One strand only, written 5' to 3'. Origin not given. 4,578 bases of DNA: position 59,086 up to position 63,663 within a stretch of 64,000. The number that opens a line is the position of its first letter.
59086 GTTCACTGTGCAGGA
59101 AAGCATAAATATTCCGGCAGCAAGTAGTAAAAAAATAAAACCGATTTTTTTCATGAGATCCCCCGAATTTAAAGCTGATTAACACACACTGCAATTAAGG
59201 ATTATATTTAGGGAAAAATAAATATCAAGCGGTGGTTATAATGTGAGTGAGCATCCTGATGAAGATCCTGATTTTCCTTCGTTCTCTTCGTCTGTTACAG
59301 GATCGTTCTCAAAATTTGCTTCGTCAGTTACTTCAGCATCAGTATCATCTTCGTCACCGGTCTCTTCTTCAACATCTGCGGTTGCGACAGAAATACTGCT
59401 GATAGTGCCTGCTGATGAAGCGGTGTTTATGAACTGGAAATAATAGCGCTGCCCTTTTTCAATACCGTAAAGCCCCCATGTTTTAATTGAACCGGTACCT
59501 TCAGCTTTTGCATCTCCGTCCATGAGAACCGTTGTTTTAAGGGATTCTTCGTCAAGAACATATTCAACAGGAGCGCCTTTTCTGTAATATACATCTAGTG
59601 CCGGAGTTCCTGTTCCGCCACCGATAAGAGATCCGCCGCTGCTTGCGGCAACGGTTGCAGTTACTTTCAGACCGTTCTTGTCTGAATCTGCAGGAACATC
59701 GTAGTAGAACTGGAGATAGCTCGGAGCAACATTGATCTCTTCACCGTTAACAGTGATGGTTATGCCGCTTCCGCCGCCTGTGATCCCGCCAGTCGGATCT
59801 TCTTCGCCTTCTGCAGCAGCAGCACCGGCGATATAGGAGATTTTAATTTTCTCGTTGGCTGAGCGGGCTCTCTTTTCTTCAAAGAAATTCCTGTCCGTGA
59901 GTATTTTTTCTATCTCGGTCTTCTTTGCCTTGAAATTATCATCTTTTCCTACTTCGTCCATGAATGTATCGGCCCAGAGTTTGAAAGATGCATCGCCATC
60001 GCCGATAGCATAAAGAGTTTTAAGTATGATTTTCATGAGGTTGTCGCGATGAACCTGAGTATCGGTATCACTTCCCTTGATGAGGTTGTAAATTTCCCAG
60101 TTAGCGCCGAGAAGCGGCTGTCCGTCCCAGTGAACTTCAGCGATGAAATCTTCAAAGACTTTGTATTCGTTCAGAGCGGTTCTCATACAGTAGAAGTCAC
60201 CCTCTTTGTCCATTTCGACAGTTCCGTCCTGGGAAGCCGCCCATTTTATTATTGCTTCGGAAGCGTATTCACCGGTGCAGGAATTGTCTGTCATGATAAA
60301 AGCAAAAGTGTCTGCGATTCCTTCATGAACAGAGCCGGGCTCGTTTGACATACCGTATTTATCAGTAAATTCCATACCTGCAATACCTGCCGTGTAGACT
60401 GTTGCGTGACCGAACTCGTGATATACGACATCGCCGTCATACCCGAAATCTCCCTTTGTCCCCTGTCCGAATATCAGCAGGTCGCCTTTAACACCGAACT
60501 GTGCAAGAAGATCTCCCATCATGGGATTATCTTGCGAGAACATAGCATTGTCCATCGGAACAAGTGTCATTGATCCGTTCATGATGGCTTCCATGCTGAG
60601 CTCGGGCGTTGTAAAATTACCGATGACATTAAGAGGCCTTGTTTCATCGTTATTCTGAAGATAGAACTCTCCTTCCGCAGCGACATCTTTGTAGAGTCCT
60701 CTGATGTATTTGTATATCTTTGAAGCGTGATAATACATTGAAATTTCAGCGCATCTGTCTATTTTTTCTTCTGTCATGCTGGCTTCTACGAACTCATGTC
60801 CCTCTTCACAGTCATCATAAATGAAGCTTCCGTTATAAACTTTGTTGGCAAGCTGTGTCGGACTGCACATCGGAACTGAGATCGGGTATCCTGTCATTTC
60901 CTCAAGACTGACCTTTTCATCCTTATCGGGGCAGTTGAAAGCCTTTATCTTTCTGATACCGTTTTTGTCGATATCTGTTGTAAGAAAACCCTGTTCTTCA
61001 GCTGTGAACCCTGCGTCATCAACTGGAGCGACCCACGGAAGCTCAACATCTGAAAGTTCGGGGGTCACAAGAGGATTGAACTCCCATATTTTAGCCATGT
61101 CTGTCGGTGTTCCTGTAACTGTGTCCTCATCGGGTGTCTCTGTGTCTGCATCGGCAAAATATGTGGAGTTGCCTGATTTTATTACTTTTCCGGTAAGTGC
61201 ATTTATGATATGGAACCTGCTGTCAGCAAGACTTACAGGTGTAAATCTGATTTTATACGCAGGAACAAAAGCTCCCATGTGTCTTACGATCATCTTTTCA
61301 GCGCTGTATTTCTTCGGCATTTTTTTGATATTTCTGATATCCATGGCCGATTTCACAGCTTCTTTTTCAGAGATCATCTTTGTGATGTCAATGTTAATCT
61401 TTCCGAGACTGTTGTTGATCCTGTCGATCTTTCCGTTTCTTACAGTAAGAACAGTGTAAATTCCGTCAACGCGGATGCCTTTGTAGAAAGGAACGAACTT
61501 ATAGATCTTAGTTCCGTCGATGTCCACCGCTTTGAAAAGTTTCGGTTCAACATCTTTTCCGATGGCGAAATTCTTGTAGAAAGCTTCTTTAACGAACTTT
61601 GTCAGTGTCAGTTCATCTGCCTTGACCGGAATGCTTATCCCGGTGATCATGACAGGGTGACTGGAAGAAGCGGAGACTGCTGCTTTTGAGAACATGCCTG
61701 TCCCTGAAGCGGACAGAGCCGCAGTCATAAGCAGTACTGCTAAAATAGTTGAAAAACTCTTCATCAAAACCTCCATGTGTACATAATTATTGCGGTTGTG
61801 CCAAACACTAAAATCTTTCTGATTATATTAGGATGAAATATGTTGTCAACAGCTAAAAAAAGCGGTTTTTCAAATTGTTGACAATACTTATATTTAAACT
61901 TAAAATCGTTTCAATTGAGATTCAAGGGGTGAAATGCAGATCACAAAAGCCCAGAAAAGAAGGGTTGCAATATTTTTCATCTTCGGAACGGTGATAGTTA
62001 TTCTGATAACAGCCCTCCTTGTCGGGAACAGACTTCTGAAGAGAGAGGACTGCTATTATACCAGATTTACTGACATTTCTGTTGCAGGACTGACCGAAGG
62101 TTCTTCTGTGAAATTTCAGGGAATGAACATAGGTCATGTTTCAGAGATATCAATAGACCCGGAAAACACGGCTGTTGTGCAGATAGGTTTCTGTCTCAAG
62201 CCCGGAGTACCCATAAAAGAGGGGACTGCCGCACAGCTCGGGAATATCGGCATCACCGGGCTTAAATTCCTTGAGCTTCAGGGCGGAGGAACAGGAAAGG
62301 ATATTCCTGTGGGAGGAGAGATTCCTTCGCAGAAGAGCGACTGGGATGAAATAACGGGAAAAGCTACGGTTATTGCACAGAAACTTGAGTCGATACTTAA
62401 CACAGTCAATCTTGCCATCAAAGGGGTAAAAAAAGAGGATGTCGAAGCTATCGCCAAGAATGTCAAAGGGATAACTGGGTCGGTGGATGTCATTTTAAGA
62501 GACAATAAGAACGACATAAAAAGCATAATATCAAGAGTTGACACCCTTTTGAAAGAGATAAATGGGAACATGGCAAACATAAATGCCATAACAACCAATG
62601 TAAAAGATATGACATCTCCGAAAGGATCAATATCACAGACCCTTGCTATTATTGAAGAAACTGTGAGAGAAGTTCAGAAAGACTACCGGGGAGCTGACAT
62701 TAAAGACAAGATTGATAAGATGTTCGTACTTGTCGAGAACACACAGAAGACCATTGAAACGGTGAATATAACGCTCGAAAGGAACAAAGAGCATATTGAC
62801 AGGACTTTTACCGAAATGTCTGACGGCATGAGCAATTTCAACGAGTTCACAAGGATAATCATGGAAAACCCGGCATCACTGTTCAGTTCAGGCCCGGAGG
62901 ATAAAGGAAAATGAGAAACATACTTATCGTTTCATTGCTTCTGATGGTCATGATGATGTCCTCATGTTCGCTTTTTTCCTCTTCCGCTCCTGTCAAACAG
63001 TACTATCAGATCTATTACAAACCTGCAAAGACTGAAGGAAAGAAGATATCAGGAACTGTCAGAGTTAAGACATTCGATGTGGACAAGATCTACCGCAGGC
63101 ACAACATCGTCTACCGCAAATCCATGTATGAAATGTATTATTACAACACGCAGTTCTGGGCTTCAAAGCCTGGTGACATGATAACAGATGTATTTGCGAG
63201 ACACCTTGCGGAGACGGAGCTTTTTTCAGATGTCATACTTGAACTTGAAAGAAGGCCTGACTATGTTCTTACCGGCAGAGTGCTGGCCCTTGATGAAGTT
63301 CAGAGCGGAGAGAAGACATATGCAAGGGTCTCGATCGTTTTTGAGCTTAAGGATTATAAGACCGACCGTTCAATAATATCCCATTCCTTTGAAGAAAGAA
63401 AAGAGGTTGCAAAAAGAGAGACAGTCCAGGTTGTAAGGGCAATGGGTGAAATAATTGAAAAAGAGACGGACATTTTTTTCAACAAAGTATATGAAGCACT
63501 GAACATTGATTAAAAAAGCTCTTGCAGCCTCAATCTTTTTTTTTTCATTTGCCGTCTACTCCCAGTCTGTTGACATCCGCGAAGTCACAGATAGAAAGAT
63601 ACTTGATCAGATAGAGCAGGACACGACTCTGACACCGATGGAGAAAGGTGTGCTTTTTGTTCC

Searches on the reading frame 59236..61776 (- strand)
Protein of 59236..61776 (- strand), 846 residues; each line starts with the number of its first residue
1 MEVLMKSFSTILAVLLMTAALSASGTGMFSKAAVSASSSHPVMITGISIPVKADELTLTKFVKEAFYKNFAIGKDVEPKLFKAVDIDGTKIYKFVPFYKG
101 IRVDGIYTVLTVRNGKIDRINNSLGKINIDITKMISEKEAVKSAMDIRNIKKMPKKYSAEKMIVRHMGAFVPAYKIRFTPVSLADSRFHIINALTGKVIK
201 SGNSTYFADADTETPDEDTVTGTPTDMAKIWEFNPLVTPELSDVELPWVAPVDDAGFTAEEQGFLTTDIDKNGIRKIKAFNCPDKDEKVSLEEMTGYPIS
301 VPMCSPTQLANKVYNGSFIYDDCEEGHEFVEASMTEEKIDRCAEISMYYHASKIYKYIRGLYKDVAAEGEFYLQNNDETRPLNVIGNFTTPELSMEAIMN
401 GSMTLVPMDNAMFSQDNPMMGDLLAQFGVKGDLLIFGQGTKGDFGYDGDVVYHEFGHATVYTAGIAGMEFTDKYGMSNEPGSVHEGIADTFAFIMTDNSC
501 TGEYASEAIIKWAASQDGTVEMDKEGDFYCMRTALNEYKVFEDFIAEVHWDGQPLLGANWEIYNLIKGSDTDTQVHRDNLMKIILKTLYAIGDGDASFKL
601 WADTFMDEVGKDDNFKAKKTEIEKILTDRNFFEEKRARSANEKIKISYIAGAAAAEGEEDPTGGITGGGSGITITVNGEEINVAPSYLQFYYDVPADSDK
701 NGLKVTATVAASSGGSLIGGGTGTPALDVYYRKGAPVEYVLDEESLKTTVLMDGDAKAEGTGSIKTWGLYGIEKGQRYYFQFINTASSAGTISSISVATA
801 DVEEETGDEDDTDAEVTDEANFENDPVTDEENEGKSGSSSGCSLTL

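Call 7: search_protein_families(library=pfam, proteins=[window:59236-61776:-])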
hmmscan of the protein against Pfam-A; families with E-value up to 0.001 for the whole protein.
window:59236-61776:- (846 aa): 1 family
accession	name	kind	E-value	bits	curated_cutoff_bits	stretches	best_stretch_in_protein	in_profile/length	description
PF07504.19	FTP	-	0.00013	22.1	21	1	84-124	10-51/51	Fungalysin/Thermolysin Propeptide Motif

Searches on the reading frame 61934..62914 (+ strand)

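Call 7: search_protein_families(library=pfam, proteins=[window:61934-62914:+])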
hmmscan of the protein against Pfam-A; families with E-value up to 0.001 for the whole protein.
window:61934-62914:+ (326 aa): 2 families
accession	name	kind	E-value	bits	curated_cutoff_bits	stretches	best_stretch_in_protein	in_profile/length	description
PF02470.25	MlaD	-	2e-13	50.8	25.1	1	49-118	11-81/81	MlaD protein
PF06103.16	DUF948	-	0.00011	22.7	37.2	0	169-227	27-81/89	Bacterial protein of unknown function (DUF948)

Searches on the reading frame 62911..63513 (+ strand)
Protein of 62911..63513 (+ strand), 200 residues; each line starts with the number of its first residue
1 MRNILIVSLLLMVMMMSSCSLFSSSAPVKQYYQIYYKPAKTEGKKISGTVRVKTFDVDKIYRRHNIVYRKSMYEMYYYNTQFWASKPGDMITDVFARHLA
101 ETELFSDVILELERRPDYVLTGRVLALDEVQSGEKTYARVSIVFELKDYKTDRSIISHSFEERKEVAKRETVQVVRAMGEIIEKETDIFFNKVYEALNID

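Call 7: search_protein_families(library=pfam, proteins=[window:62911-63513:+])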
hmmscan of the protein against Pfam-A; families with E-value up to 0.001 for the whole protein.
window:62911-63513:+ (200 aa): 1 family
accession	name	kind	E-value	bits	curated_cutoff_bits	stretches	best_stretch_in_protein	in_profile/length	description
PF03886.18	ABC_trans_aux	-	8.3e-13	48.7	26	1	40-184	10-155/161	ABC-type transport auxiliary lipoprotein component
